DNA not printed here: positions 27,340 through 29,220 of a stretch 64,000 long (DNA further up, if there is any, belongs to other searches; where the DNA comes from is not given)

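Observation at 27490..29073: Circularly permuted cofactor-independent phosphoglycerate mutase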

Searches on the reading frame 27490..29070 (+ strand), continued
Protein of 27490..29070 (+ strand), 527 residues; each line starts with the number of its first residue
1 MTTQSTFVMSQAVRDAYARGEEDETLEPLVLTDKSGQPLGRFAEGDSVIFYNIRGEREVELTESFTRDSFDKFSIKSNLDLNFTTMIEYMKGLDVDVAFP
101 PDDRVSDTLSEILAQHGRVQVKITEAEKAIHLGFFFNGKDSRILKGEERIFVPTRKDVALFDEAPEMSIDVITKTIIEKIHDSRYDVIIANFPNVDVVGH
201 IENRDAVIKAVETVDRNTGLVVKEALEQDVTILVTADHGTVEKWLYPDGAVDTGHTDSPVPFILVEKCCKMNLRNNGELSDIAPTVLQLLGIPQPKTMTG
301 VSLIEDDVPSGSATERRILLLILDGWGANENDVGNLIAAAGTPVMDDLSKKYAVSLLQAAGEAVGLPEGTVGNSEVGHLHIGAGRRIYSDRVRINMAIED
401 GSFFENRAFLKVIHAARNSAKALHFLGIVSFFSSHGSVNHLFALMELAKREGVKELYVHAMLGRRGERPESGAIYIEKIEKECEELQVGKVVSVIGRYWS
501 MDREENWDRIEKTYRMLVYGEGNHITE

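Call 30: fold_search(model_id=the predicted structure, library=pdb)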
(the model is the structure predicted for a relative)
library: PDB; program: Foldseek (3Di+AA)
matches with E <= 10: 906; with E <= 0.001: 22
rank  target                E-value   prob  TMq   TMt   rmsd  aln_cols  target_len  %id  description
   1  1o98                  6.3e-19  1.00  0.40  0.41   6.9       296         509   38  1.4A CRYSTAL STRUCTURE OF PHOSPHOGLYCERATE MUTASE FROM BACILLUS STEAROTHERMOPHILUS COMPLEXED WITH 2-PHOSPHOGLYCERATE (released 2003-05-01)
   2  1o99                  7.4e-19  1.00  0.40  0.41   6.9       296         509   38  CRYSTAL STRUCTURE OF THE S62A MUTANT OF PHOSPHOGLYCERATE MUTASE FROM BACILLUS STEAROTHERMOPHILUS COMPLEXED WITH 2-PHOSPH (released 2002-12-23)
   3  1ejj                  1.3e-18  1.00  0.40  0.41   7.0       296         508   38  CRYSTAL STRUCTURAL ANALYSIS OF PHOSPHOGLYCERATE MUTASE COCRYSTALLIZED WITH 3-PHOSPHOGLYCERATE (released 2001-03-02)
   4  2ify                  3.2e-18  1.00  0.48  0.49   3.7       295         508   40  Structure of Bacillus anthracis cofactor-independent phosphoglucerate mutase (released 2006-10-24)
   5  5kgm_A                2.6e-16  1.00  0.44  0.44   5.5       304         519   34  2.95A resolution structure of Apo independent phosphoglycerate mutase from C. elegans (monoclinic form) (released 2017-04-05)
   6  7knf_B                3.2e-16  1.00  0.47  0.48   4.1       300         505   34  1.80A resolution structure of independent Phosphoglycerate mutase from C. elegans in complex with a macrocyclic peptid (released 2021-04-07)
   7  7knf_A                3.2e-16  1.00  0.46  0.48   4.3       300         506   34  1.80A resolution structure of independent Phosphoglycerate mutase from C. elegans in complex with a macrocyclic peptid (released 2021-04-07)
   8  5kgm_B                3.6e-16  1.00  0.43  0.44   5.6       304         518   34  2.95A resolution structure of Apo independent phosphoglycerate mutase from C. elegans (monoclinic form) (released 2017-04-05)
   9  5vpu                  4.0e-16  1.00  0.39  0.41   6.1       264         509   38  Crystal Structure of 2,3-bisphosphoglycerate-independent phosphoglycerate mutase bound to 3-phosphoglycerate, from Acine (released 2017-05-24)
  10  4my4                  5.6e-16  1.00  0.48  0.50   1.7       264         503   38  Crystal structure of phosphoglycerate mutase from Staphylococcus aureus. (released 2013-10-16)
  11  5kgn_B                6.3e-16  1.00  0.47  0.48   4.1       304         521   34  1.95A resolution structure of independent phosphoglycerate mutase from C. elegans in complex with a macrocyclic peptid (released 2017-04-05)
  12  7kng_A                6.7e-16  1.00  0.47  0.48   4.2       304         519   34  2.10A resolution structure of independent Phosphoglycerate mutase from C. elegans in complex with a macrocyclic peptid (released 2021-04-07)
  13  5kgl_A                7.1e-16  1.00  0.44  0.45   5.0       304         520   34  2.45A resolution structure of Apo independent phosphoglycerate mutase from C. elegans (orthorhombic form) (released 2017-04-05)
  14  7tl7_C                7.5e-16  1.00  0.48  0.48   3.8       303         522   34  1.90A resolution structure of independent phosphoglycerate mutase from C. elegans in complex with a macrocyclic peptid (released 2022-08-10)
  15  4nwj                  1.0e-15  1.00  0.48  0.50   1.7       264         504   38  Crystal structure of phosphopglycerate mutase from Staphylococcus aureus in 3-phosphoglyceric acid bound form. (released 2015-01-14)
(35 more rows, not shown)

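Call 31: list_cluster_members(proteins=[P0121, P0123, P0124, P0133, P0134, P0137, P0194, P0223, P0226, P0237])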
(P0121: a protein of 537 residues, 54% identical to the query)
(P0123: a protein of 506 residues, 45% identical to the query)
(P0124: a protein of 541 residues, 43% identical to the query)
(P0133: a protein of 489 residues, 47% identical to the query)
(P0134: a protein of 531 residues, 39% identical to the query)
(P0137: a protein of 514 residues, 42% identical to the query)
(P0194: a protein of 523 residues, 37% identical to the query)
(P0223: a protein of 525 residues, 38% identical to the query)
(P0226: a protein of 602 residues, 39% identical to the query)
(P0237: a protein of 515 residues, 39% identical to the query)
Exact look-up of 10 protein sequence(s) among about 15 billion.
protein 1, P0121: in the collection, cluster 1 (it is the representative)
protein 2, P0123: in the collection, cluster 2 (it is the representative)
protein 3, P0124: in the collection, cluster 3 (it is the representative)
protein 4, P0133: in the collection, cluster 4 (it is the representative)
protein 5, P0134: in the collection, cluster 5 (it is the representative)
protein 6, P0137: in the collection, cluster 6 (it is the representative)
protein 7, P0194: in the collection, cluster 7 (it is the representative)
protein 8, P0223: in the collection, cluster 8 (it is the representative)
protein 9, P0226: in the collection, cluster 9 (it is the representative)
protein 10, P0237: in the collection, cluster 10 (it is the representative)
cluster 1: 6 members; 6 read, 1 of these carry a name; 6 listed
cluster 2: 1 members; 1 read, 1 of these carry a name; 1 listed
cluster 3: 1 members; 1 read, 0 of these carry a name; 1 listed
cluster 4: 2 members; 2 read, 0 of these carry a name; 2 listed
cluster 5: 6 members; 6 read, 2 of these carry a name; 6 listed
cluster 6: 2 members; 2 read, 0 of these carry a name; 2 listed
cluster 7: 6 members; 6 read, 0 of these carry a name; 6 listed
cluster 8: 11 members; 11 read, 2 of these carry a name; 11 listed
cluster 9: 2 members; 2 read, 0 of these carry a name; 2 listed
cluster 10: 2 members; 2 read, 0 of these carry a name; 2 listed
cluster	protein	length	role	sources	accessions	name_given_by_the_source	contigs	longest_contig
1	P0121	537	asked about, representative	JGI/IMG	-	-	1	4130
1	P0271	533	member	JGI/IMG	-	2,3-bisphosphoglycerate-independent phosphoglycerate mutase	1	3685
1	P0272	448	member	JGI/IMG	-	-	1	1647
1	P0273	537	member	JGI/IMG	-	-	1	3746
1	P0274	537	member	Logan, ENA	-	-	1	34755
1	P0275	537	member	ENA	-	-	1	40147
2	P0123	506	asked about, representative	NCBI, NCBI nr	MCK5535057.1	phosphoglycerate mutase (2,3-diphosphoglycerate-independent), partial [bacterium] | phosphoglycerate mutase (2,3-diphosphoglycerate-independent) [bacterium]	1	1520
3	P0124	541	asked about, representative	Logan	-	-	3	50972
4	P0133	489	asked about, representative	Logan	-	-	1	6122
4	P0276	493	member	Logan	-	-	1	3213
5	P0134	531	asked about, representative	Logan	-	-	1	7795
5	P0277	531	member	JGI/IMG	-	2,3-bisphosphoglycerate-independent phosphoglycerate mutase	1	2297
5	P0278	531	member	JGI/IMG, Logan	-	2,3-bisphosphoglycerate-independent phosphoglycerate mutase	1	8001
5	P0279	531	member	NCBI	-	-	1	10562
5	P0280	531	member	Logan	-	-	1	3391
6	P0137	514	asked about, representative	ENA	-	-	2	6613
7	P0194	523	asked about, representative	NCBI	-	-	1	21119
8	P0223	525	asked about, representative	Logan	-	-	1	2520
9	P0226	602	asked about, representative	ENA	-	-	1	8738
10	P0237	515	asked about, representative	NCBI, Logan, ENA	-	-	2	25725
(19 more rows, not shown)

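Call 45: find_homologous_proteins(query=P0137, max_evalue=1e-20)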
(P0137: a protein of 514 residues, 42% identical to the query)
Query P0137 (514 aa): 8000 proteins with E <= 1e-20 among 8000 candidates; the best 120 are listed.
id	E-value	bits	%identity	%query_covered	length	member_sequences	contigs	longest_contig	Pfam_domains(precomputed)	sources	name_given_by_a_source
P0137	0.0e+0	1173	100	100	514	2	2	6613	PF06415.19,PF01676.24,PF01663.28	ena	-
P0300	7.2e-165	568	54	57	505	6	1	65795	PF06415.19,PF01676.24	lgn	-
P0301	1.0e-163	564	57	55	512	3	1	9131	PF06415.19,PF01676.24,PF01663.28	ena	-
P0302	8.1e-162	558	56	58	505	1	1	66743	PF06415.19,PF01676.24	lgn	-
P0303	1.1e-160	554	55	57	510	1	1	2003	PF06415.19,PF01676.24,PF01663.28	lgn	-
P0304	1.4e-160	553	54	57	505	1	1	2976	PF06415.19,PF01676.24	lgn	-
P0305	1.6e-160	553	56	56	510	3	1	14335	PF06415.19,PF01676.24,PF01663.28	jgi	jgi:2,3-bisphosphoglycerate-independent phosphoglycerate mutase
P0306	5.0e-160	552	56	56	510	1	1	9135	PF06415.19,PF01676.24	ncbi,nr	ncbi:MAG TPA: 2,3-bisphosphoglycerate-independent phosphoglycerate mutase [Geobacteraceae bacterium]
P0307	5.8e-160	551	56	56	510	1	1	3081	PF06415.19,PF01676.24,PF01663.28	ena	-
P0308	9.0e-160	551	-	-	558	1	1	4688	PF06415.19,PF01676.24,PF01663.28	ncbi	-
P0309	1.2e-159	550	53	58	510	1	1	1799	PF06415.19,PF01676.24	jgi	-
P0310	1.3e-159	550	55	57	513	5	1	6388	PF06415.19,PF01676.24,PF01663.28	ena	-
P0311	2.3e-159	549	53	58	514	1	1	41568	PF06415.19,PF01676.24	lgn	-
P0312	3.5e-159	549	53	58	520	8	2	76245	PF06415.19,PF01676.24,PF01663.28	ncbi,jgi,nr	ncbi:MAG TPA: 2,3-bisphosphoglycerate-independent phosphoglycerate mutase [Clostridia bacterium]|jgi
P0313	4.3e-159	549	54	58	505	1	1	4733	PF06415.19,PF01676.24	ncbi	-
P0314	6.6e-159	548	53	57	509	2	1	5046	PF06415.19,PF01676.24,PF01663.28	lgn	-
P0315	1.1e-158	547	55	56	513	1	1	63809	PF06415.19,PF01676.24,PF01663.28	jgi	jgi:2,3-bisphosphoglycerate-independent phosphoglycerate mutase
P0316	1.8e-158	547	53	58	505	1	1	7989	PF06415.19,PF01676.24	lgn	-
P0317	2.0e-158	546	55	57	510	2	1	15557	PF06415.19,PF01676.24,PF01663.28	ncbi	-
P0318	2.3e-158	546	52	58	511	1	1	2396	PF06415.19,PF01676.24,PF00884.29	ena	-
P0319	2.3e-158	546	55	57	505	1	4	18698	PF06415.19,PF01676.24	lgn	-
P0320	3.6e-158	546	54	57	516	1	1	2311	PF06415.19,PF01676.24,PF01663.28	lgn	-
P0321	5.4e-158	545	53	58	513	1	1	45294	PF06415.19,PF01676.24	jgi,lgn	-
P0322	6.1e-158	545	53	58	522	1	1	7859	PF06415.19,PF01676.24,PF01663.28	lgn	-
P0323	6.4e-158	545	54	57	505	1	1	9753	PF06415.19,PF01676.24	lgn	-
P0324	8.6e-158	544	54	58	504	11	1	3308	PF06415.19,PF01676.24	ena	-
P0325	8.7e-158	544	54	57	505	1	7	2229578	PF06415.19,PF01676.24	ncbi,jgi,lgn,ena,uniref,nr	ncbi:2,3-bisphosphoglycerate-independent phosphoglycerate mutase [[Clostridium] cellulosi]|jgi:phosp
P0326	1.5e-157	544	54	56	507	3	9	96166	PF06415.19,PF01676.24,PF01663.28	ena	-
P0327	1.5e-157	543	54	57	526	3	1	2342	PF06415.19,PF01676.24,PF01663.28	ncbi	-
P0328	1.8e-157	543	54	57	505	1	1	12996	PF06415.19,PF01676.24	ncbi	ncbi:MAG: 2,3-bisphosphoglycerate-independent phosphoglycerate mutase [[Clostridium] cellulosi]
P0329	2.1e-157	543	55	57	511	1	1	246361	PF06415.19,PF01676.24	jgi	jgi:2,3-bisphosphoglycerate-independent phosphoglycerate mutase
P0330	2.4e-157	543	53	56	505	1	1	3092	PF06415.19,PF01676.24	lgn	-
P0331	2.6e-157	543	55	56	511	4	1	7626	PF06415.19,PF01676.24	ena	-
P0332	3.0e-157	542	53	56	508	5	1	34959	PF06415.19,PF01676.24,PF01663.28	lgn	-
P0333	3.2e-157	542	54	57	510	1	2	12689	PF06415.19,PF01676.24,PF01663.28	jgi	jgi:2,3-bisphosphoglycerate-independent phosphoglycerate mutase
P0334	3.3e-157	542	53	57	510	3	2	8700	PF06415.19,PF01676.24,PF01663.28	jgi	jgi:2,3-bisphosphoglycerate-independent phosphoglycerate mutase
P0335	3.3e-157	542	55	56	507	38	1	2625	PF06415.19,PF01676.24,PF01663.28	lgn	-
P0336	3.3e-157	542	52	57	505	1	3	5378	PF06415.19,PF01676.24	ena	-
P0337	3.4e-157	542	52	57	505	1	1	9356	PF06415.19,PF01676.24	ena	-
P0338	4.3e-157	542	56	56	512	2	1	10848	PF06415.19,PF01676.24,PF01663.28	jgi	jgi:2,3-bisphosphoglycerate-independent phosphoglycerate mutase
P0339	4.3e-157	542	54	57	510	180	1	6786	PF06415.19,PF01676.24,PF01663.28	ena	-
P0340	4.6e-157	542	51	58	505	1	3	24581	PF06415.19,PF01676.24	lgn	-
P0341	5.5e-157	542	54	57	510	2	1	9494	PF06415.19,PF01676.24,PF01663.28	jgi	-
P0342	5.7e-157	542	53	57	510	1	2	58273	PF06415.19,PF01676.24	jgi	jgi:2,3-bisphosphoglycerate-independent phosphoglycerate mutase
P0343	5.7e-157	542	53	58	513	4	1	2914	PF06415.19,PF01676.24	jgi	jgi:2,3-bisphosphoglycerate-independent phosphoglycerate mutase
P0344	5.9e-157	542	52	57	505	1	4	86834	PF06415.19,PF01676.24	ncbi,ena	-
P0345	5.9e-157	542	53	57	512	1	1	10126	PF06415.19,PF01676.24,PF01663.28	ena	-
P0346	8.4e-157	541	55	57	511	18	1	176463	PF06415.19,PF01676.24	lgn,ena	-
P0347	8.5e-157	541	54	57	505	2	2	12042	PF06415.19,PF01676.24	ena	-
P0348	8.5e-157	541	54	57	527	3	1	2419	PF06415.19,PF01676.24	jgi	jgi:2,3-bisphosphoglycerate-independent phosphoglycerate mutase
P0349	1.0e-156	541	53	58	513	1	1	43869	PF06415.19,PF01676.24,PF01663.28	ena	-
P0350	1.3e-156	540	54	55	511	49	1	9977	PF06415.19,PF01676.24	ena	-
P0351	1.5e-156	540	53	55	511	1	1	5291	PF06415.19,PF01676.24,PF01663.28,PF00884.29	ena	-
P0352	1.7e-156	540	54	56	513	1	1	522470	PF06415.19,PF01676.24,PF01663.28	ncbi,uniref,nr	ncbi:2,3-bisphosphoglycerate-independent phosphoglycerate mutase [Geotalea sp. SG265]|uniref:2,3-bis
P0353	1.7e-156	540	53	58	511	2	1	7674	PF06415.19,PF01676.24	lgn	-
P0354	1.8e-156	540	54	58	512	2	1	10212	PF06415.19,PF01676.24,PF01663.28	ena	-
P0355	1.9e-156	540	54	56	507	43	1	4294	PF06415.19,PF01676.24,PF01663.28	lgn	-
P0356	2.0e-156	540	51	57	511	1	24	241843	PF06415.19,PF01676.24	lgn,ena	-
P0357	2.0e-156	540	51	57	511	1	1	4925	PF06415.19,PF01676.24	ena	-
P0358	2.5e-156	540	52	57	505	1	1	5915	PF06415.19,PF01676.24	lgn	-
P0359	2.6e-156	539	55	55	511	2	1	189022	PF06415.19,PF01676.24,PF01663.28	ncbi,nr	ncbi:MAG: 2,3-bisphosphoglycerate-independent phosphoglycerate mutase [Desulfuromonadales bacterium]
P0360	2.9e-156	539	55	56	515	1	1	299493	PF06415.19,PF01676.24,PF01663.28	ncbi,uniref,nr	ncbi:2,3-bisphosphoglycerate-independent phosphoglycerate mutase [Geomesophilobacter sediminis]|unir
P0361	3.0e-156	539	53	57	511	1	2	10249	PF06415.19,PF01676.24,PF01663.28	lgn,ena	-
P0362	3.1e-156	539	53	57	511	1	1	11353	PF06415.19,PF01676.24,PF01663.28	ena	-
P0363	4.2e-156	539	52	57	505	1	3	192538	PF06415.19,PF01676.24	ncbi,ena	-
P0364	4.3e-156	539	53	56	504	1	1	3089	PF06415.19,PF01676.24,PF01663.28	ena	-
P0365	4.4e-156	539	52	58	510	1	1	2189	PF06415.19,PF01676.24,PF01663.28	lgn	-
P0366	4.4e-156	539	53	57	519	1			PF06415.19,PF01676.24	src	-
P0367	4.8e-156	539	53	58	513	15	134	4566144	PF06415.19,PF01676.24,PF00884.29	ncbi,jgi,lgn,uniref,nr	ncbi:2,3-bisphosphoglycerate-independent phosphoglycerate mutase [Geobacter sulfurreducens]|jgi:2,3-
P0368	5.1e-156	538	53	57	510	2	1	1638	PF06415.19,PF01676.24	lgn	-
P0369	5.2e-156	538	56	58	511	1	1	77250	PF06415.19,PF01676.24,PF01663.28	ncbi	ncbi:MAG TPA: 2,3-bisphosphoglycerate-independent phosphoglycerate mutase [Geobacteraceae bacterium]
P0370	6.1e-156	538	54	58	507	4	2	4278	PF06415.19,PF01676.24,PF01663.28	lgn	-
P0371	6.7e-156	538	54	57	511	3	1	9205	PF06415.19,PF01676.24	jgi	jgi:2,3-bisphosphoglycerate-independent phosphoglycerate mutase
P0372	6.8e-156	538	55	57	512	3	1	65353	PF06415.19,PF01676.24,PF01663.28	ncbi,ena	-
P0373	7.1e-156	538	52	58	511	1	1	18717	PF06415.19,PF01676.24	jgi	jgi:2,3-bisphosphoglycerate-independent phosphoglycerate mutase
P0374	7.4e-156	538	53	56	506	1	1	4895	PF06415.19,PF01676.24,PF01663.28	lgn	-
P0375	7.5e-156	538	52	57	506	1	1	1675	PF06415.19,PF01676.24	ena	-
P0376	9.6e-156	538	52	58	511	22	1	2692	PF06415.19,PF01676.24,PF01663.28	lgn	-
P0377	1.1e-155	537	57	56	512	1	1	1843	PF06415.19,PF01676.24,PF01663.28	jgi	jgi:2,3-bisphosphoglycerate-independent phosphoglycerate mutase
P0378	1.1e-155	537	54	57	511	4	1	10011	PF06415.19,PF01676.24,PF01663.28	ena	-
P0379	1.1e-155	537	53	57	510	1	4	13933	PF06415.19,PF01676.24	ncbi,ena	-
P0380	1.1e-155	537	54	57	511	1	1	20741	PF06415.19,PF01676.24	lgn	-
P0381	1.4e-155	537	56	58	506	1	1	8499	PF06415.19,PF01676.24,PF01663.28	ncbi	-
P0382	1.4e-155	537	54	58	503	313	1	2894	PF06415.19,PF01676.24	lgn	-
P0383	1.5e-155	537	54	57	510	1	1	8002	PF06415.19,PF01676.24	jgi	jgi:2,3-bisphosphoglycerate-independent phosphoglycerate mutase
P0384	1.5e-155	537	52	59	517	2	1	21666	PF06415.19,PF01676.24,PF01663.28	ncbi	-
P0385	1.6e-155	537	52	55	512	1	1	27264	PF06415.19,PF01676.24,PF01663.28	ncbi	-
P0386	1.8e-155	537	52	58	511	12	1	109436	PF06415.19,PF01676.24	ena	-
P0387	1.8e-155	537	53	58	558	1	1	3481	PF06415.19,PF01676.24,PF01663.28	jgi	jgi:2,3-bisphosphoglycerate-independent phosphoglycerate mutase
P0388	1.9e-155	537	53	56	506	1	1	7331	PF06415.19,PF01676.24,PF01663.28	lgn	-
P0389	2.0e-155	536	53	56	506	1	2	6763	PF06415.19,PF01676.24,PF01663.28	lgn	-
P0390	2.3e-155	536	55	58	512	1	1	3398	PF06415.19,PF01676.24,PF01663.28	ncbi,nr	ncbi:MAG: 2,3-bisphosphoglycerate-independent phosphoglycerate mutase [Geobacteraceae bacterium]|nr:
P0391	2.4e-155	536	53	56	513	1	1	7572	PF06415.19,PF01676.24,PF01663.28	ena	-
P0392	2.5e-155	536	55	55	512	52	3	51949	PF06415.19,PF01676.24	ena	-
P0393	2.6e-155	536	53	58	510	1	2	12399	PF06415.19,PF01676.24,PF01663.28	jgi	jgi:2,3-bisphosphoglycerate-independent phosphoglycerate mutase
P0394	2.8e-155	536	51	56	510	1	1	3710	PF06415.19,PF01676.24,PF01663.28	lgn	-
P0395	2.9e-155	536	52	58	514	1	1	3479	PF06415.19,PF01676.24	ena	-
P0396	2.9e-155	536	55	57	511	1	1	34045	PF06415.19,PF01676.24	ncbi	-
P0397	2.9e-155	536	51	57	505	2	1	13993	PF06415.19,PF01676.24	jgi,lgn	jgi:2,3-bisphosphoglycerate-independent phosphoglycerate mutase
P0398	2.9e-155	536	55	55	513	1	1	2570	PF06415.19,PF01676.24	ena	-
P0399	3.0e-155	536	53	57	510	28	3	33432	PF06415.19,PF01676.24,PF01663.28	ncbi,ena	-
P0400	3.0e-155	536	54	58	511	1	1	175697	PF06415.19,PF01676.24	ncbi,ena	-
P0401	3.7e-155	536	53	57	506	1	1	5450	PF06415.19,PF01676.24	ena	-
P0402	3.9e-155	536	52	58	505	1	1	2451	PF06415.19,PF01676.24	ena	-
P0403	4.1e-155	535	51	57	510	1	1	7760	PF06415.19,PF01676.24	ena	-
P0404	4.2e-155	535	54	57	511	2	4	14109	PF06415.19,PF01676.24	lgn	-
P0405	4.5e-155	535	55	56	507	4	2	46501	PF06415.19,PF01676.24,PF01663.28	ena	-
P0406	4.6e-155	535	53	56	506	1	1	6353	PF06415.19,PF01676.24,PF01663.28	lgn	-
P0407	4.7e-155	535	55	55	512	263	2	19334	PF06415.19,PF01676.24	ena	-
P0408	5.0e-155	535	53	57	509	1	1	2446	PF06415.19,PF01676.24,PF01663.28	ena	-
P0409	5.1e-155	535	52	58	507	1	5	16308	PF06415.19,PF01676.24,PF01663.28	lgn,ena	-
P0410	5.2e-155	535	53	57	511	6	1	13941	PF06415.19,PF01676.24,PF01663.28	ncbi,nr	ncbi:MAG: 2,3-bisphosphoglycerate-independent phosphoglycerate mutase [Geobacteraceae bacterium]|nr:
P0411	5.8e-155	535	54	57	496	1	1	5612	PF06415.19,PF01676.24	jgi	-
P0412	6.1e-155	535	53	56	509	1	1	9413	PF06415.19,PF01676.24,PF01663.28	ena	-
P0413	6.1e-155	535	54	57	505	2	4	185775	PF06415.19,PF01676.24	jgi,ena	-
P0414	6.2e-155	535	55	57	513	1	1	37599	PF06415.19,PF01676.24,PF01663.28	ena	-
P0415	6.3e-155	535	53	56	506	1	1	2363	PF06415.19,PF01676.24,PF01663.28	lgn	-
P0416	6.4e-155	535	54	57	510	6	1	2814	PF06415.19,PF01676.24,PF01663.28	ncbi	ncbi:MAG: 2,3-bisphosphoglycerate-independent phosphoglycerate mutase [Deltaproteobacteria bacterium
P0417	6.8e-155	535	54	57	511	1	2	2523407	PF06415.19,PF01676.24,PF01663.28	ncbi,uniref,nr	ncbi:2,3-bisphosphoglycerate-independent phosphoglycerate mutase [Geobacter hydrogenophilus]|uniref:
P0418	7.3e-155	535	54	56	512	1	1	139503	PF06415.19,PF01676.24,PF01663.28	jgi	jgi:2,3-bisphosphoglycerate-independent phosphoglycerate mutase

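Call 46: find_encoding_contigs(protein=P0137, flank=6000, max_places=3)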
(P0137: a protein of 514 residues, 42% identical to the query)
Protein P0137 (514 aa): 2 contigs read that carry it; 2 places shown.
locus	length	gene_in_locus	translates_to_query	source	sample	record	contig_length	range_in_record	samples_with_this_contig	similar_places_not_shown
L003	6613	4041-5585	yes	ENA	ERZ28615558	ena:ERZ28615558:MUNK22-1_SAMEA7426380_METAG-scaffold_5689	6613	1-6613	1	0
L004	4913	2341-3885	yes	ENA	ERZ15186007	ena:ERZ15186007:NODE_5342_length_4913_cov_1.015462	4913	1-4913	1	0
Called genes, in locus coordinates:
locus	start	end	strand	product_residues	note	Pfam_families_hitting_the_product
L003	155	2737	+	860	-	PF23023:Anti-Pycsar_Apyc1, PF00753:Lactamase_B, PF12706:Lactamase_B_2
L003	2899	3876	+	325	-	-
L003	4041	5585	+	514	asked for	PF06415:iPGM_N, PF01676:Metalloenzyme, PF01663:Phosphodiest (faint), PF01676:Metalloenzyme, PF06415:iPGM_N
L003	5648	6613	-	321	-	?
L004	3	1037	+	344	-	?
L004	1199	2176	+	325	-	-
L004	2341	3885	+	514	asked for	PF06415:iPGM_N, PF01676:Metalloenzyme, PF01663:Phosphodiest (faint), PF01676:Metalloenzyme, PF06415:iPGM_N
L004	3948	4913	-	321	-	?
